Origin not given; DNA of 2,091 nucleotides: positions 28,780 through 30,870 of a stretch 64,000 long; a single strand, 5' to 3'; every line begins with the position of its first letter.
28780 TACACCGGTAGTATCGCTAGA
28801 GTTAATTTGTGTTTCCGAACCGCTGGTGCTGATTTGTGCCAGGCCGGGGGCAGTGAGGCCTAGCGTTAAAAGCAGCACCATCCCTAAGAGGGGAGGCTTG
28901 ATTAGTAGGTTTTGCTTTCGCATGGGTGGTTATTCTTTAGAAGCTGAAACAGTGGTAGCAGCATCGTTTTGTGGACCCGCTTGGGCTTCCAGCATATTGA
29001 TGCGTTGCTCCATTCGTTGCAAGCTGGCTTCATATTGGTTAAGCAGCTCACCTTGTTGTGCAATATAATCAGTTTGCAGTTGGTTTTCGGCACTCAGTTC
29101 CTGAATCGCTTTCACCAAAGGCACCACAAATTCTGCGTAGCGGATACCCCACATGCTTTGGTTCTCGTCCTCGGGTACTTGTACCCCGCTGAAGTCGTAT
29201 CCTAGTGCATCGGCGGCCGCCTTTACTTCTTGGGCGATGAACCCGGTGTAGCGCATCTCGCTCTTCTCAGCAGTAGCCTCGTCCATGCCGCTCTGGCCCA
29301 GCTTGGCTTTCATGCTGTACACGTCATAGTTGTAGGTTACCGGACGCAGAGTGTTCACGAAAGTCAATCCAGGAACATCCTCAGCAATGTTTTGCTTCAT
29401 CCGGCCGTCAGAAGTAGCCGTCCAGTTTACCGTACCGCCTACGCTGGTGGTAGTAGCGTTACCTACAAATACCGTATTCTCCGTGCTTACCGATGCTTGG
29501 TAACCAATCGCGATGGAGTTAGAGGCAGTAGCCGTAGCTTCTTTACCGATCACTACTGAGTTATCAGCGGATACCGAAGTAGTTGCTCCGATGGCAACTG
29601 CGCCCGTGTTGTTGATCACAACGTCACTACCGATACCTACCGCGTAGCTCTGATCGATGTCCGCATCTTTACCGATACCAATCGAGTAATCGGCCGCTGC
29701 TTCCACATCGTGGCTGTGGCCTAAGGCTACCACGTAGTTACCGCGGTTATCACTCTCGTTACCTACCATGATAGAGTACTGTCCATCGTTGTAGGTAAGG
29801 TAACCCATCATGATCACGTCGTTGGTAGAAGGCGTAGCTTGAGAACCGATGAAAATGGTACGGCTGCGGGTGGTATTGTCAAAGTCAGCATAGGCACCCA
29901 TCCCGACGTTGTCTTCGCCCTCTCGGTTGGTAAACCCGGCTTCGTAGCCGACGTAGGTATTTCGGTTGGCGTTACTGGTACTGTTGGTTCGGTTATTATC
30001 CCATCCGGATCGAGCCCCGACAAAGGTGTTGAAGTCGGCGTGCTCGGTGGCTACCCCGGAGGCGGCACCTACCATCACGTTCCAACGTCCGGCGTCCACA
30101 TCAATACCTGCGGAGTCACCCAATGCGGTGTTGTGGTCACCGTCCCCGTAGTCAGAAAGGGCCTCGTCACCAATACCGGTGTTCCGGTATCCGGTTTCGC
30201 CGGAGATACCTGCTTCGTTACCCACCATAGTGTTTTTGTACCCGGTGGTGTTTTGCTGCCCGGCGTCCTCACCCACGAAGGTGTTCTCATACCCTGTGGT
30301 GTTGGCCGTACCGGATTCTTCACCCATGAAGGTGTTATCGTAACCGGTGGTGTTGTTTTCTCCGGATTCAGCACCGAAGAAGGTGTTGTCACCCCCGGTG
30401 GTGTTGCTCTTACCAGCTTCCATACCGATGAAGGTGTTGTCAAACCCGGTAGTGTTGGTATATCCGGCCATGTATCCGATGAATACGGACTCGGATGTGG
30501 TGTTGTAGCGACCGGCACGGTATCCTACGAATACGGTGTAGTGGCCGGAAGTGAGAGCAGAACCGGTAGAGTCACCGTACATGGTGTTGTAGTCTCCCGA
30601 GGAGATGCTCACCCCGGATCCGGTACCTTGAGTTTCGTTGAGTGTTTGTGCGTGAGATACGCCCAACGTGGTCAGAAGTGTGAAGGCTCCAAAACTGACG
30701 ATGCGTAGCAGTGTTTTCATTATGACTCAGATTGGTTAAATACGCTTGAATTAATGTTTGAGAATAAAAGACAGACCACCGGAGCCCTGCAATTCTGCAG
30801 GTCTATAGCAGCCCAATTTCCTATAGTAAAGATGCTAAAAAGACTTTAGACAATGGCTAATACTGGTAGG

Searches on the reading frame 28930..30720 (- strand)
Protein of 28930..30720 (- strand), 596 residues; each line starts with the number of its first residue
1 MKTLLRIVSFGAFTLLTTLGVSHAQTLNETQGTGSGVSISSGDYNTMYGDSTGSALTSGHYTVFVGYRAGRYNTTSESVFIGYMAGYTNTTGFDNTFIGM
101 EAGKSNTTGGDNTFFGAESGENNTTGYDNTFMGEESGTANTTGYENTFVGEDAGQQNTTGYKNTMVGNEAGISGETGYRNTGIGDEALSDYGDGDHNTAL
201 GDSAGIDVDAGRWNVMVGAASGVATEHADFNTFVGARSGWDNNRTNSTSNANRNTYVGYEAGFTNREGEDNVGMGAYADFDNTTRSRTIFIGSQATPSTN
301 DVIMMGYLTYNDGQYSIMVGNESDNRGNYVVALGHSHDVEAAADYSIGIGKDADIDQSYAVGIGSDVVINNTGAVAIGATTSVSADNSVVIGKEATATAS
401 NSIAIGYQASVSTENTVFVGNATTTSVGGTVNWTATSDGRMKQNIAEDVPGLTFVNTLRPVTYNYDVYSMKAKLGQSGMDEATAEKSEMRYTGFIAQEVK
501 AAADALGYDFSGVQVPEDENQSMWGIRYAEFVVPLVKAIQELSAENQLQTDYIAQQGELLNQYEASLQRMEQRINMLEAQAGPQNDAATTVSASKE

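Call 29: search_protein_families(library=pfam, proteins=[window:28930-30720:-], max_evalue=0.001)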
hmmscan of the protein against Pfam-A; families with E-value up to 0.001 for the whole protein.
window:28930-30720:- (596 aa): 2 families
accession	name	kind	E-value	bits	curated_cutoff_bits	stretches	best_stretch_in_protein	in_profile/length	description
PF13884.11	Peptidase_S74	-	1.7e-09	38.3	22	1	437-507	1-57/58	Chaperone of endosialidase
PF05658.19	YadA_head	-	0.00051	20.8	25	0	397-417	1-21/27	YadA head domain repeat (2 copies)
